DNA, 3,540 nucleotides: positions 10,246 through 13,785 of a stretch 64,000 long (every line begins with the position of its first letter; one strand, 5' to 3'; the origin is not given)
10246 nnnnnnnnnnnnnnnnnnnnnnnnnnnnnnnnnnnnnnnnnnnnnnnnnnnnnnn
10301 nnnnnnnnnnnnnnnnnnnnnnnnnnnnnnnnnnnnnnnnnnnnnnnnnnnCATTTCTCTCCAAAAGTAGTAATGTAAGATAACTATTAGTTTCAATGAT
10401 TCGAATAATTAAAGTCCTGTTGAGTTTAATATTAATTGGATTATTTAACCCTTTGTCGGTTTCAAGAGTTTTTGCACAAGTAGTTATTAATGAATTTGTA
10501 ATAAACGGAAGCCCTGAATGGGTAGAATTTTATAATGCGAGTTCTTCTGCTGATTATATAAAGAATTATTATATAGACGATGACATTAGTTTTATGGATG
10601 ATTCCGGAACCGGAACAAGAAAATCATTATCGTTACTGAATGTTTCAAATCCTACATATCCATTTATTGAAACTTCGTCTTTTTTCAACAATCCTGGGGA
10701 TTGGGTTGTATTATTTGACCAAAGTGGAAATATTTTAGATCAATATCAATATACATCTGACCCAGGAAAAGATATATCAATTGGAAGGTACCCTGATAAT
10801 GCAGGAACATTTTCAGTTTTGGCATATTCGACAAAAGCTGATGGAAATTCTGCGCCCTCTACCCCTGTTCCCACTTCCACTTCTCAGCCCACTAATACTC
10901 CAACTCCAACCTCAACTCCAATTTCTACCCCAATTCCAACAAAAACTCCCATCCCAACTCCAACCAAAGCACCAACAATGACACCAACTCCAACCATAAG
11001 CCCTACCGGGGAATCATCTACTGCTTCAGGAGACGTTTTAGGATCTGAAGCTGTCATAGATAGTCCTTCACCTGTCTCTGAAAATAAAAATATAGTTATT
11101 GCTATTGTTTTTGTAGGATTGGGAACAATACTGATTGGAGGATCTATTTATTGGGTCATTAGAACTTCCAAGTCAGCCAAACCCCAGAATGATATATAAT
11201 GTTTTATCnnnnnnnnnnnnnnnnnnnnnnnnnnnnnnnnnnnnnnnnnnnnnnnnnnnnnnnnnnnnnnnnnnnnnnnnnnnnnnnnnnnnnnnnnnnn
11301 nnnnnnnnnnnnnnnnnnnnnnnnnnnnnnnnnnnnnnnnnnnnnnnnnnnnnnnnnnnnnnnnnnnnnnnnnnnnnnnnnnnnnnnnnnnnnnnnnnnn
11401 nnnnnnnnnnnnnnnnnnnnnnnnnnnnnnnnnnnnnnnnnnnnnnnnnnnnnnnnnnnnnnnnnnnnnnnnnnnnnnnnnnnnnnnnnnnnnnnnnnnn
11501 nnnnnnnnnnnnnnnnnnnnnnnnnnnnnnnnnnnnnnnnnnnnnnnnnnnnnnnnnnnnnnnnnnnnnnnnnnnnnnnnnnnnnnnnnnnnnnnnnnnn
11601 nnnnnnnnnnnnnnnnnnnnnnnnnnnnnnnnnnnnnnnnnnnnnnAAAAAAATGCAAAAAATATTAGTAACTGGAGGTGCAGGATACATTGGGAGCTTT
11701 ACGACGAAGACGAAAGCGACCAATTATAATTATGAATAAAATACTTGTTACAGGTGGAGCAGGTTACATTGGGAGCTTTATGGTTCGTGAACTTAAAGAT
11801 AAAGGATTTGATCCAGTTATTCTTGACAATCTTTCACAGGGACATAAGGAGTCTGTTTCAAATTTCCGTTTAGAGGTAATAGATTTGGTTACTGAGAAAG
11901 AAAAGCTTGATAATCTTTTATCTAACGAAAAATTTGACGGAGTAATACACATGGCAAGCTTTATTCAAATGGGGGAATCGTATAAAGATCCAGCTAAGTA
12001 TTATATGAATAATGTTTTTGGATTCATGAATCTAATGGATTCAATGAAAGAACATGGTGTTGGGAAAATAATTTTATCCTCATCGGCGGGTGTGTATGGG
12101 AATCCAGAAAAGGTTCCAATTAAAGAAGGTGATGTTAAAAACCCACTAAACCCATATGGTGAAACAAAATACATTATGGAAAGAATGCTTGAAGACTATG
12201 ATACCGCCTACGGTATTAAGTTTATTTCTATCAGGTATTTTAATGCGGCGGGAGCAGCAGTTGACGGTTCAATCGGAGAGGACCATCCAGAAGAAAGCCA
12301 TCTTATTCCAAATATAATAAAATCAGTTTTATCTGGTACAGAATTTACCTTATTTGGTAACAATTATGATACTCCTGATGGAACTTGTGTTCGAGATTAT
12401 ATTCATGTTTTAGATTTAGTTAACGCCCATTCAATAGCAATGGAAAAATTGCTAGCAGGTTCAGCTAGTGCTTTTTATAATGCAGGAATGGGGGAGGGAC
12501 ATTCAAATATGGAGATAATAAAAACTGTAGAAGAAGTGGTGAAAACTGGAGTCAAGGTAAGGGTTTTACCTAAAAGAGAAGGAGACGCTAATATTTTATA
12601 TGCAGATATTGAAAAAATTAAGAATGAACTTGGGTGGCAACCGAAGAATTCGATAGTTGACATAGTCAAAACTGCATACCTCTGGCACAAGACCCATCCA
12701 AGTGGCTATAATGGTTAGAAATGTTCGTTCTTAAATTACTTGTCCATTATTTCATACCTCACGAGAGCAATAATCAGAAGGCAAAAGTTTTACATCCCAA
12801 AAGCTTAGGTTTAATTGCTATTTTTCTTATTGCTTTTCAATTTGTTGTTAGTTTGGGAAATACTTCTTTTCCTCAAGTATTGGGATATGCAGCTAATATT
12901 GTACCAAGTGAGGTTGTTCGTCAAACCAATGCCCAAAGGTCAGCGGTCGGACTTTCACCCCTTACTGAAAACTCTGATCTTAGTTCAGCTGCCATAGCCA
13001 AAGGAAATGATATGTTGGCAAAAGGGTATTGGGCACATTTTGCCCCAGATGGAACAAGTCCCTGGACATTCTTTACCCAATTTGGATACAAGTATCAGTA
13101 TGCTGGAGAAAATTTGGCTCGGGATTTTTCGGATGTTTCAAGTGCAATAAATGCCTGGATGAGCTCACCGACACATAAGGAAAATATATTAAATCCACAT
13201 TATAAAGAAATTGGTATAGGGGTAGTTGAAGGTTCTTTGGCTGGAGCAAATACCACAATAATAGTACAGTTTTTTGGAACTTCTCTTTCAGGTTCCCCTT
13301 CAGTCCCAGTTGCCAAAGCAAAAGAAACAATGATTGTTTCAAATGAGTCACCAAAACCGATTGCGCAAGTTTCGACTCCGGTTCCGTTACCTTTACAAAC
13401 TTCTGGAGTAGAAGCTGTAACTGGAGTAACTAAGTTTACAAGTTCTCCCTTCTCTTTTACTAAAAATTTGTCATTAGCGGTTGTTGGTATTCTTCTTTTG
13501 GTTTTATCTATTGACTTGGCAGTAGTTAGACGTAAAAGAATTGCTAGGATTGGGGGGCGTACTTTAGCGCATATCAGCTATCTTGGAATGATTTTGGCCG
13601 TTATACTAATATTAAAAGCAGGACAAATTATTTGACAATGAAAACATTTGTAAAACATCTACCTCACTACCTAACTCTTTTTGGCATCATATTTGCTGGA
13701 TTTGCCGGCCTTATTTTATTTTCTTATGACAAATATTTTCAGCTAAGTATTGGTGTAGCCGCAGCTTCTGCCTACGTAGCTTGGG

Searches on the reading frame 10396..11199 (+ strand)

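Call 39: search_protein_families(library=ncbifam, proteins=[window:10396-11199:+], max_evalue=0.00001)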
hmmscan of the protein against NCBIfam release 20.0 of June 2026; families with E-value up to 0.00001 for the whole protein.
window:10396-11199:+ (267 aa): 0 families

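Call 58: search_protein_families(library=pfam, proteins=[window:10396-11199:+], max_evalue=0.001)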
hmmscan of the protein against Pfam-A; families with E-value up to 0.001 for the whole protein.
window:10396-11199:+ (267 aa): 1 family
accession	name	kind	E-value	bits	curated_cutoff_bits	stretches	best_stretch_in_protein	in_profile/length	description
PF00932.25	LTD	-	3.5e-10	40.7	34.3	1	27-120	6-108/109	Lamin Tail Domain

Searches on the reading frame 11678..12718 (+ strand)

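Call 11: search_protein_families(library=pfam, proteins=[window:11678-12718:+], max_evalue=0.001)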
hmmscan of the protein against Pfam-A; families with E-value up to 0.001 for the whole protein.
window:11678-12718:+ (346 aa): 9 families
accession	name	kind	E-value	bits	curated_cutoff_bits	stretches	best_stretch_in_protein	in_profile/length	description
PF01370.27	Epimerase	-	3.5e-52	177.6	20.9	1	22-270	1-240/240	NAD dependent epimerase/dehydratase family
PF16363.11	GDP_Man_Dehyd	-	7.4e-51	174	27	1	23-331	1-330/332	GDP-mannose 4,6 dehydratase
PF04321.23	RmlD_sub_bind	-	8.3e-14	51.8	27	1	21-176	2-141/287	RmlD substrate binding domain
PF02719.21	Polysacc_synt_2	-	6.1e-13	49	20.2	1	22-193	1-174/293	Polysaccharide biosynthesis protein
PF01073.25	3Beta_HSD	-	6.3e-13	48.8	22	1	23-168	1-154/280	3-beta hydroxysteroid dehydrogenase/isomerase family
PF13460.12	NAD_binding_10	-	1.4e-08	35.3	27.2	1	26-178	1-138/184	NAD(P)H-binding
PF07993.18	NAD_binding_4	-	7e-07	29.1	20.1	1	75-199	80-216/258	Male sterility protein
PF08659.16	KR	-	0.00028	21.3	22.6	0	22-145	3-146/180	KR domain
PF00106.31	adh_short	-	0.00052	20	26.6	0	21-144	2-145/195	short chain dehydrogenase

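Call 39: search_protein_families(library=ncbifam, proteins=[window:11678-12718:+], max_evalue=0.00001)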
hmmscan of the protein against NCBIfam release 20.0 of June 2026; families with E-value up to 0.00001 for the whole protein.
window:11678-12718:+ (346 aa): 21 families
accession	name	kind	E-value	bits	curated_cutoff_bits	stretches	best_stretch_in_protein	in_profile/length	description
TIGR01179.1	galE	equivalog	3.5e-113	377.8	262.3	1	21-343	1-331/332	UDP-glucose 4-epimerase GalE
NF007956.0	PRK10675.1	subfamily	3.8e-70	236.7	394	1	21-345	2-337/338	UDP-glucose 4-epimerase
TIGR02197.1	heptose_epim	equivalog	5e-39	134.3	274.6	1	22-331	1-307/316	ADP-glyceromanno-heptose 6-epimerase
TIGR01181.1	dTDP_gluc_dehyt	equivalog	1.1e-36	126.5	365.1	1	21-340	1-314/321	dTDP-glucose 4,6-dehydratase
TIGR04180.1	EDH_00030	hypoth_equivalog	1.8e-28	99.5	475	1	22-324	1-296/297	NAD-dependent 4,6-dehydratase LegB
NF011728.1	PRK15181.1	equivalog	1.1e-24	87.1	760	1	12-338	8-338/348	Vi polysaccharide biosynthesis UDP-N-acetylglucosaminuronic acid C-4 epimerase TviC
TIGR02622.1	CDP_4_6_dhtase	equivalog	3.9e-24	85.4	278.45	1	20-339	5-332/352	CDP-glucose 4,6-dehydratase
NF007490.0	PRK10084.1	subfamily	6e-18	64.9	649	2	21-124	2-112/361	dTDP-glucose 4,6-dehydratase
NF008360.0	PRK11150.1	equivalog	8.8e-18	64.5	452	1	22-291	2-257/310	ADP-glyceromanno-heptose 6-epimerase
NF047922.1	GDPFucSynFcl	equivalog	9.6e-18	64.7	500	1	20-339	3-303/308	GDP-L-fucose synthase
NF007582.0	PRK10217.1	equivalog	2e-15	56.8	698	1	19-337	1-331/355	dTDP-glucose 4,6-dehydratase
NF042422.1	oxyalk_red_OleD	equivalog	3.5e-13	49.6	580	1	21-284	2-246/329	2-alkyl-3-oxoalkanoate reductase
NF043036.1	ErythonDh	equivalog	7e-13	48.5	325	1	21-175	2-164/321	D-erythronate dehydrogenase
TIGR01214.1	rmlD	equivalog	8.2e-13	48.1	224.05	1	21-176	1-140/285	dTDP-4-dehydrorhamnose reductase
TIGR03466.1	HpnA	hypoth_equivalog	6.8e-12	44.9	367.65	1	21-174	2-155/327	hopanoid-associated sugar epimerase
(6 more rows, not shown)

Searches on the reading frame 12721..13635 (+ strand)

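Call 39: search_protein_families(library=ncbifam, proteins=[window:12721-13635:+], max_evalue=0.00001)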
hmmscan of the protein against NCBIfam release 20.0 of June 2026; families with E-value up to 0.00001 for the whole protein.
window:12721-13635:+ (304 aa): 2 families
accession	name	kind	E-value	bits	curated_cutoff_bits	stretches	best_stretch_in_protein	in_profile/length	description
TIGR02909.1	spore_YkwD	subfamily_domain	2.2e-33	114.8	171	1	63-185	6-125/127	uncharacterized protein, YkwD family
NF052539.1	DivAsocLipDalA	equivalog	1.2e-19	70.8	200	1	59-169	45-155/169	divisome-associated lipoprotein DalA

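Call 58: search_protein_families(library=pfam, proteins=[window:12721-13635:+], max_evalue=0.001)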
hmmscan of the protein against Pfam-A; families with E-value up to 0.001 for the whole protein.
window:12721-13635:+ (304 aa): 1 family
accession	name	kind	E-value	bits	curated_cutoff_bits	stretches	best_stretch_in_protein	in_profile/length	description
PF00188.32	CAP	-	3.4e-18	67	21.1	1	67-173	2-107/117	Cysteine-rich secretory protein family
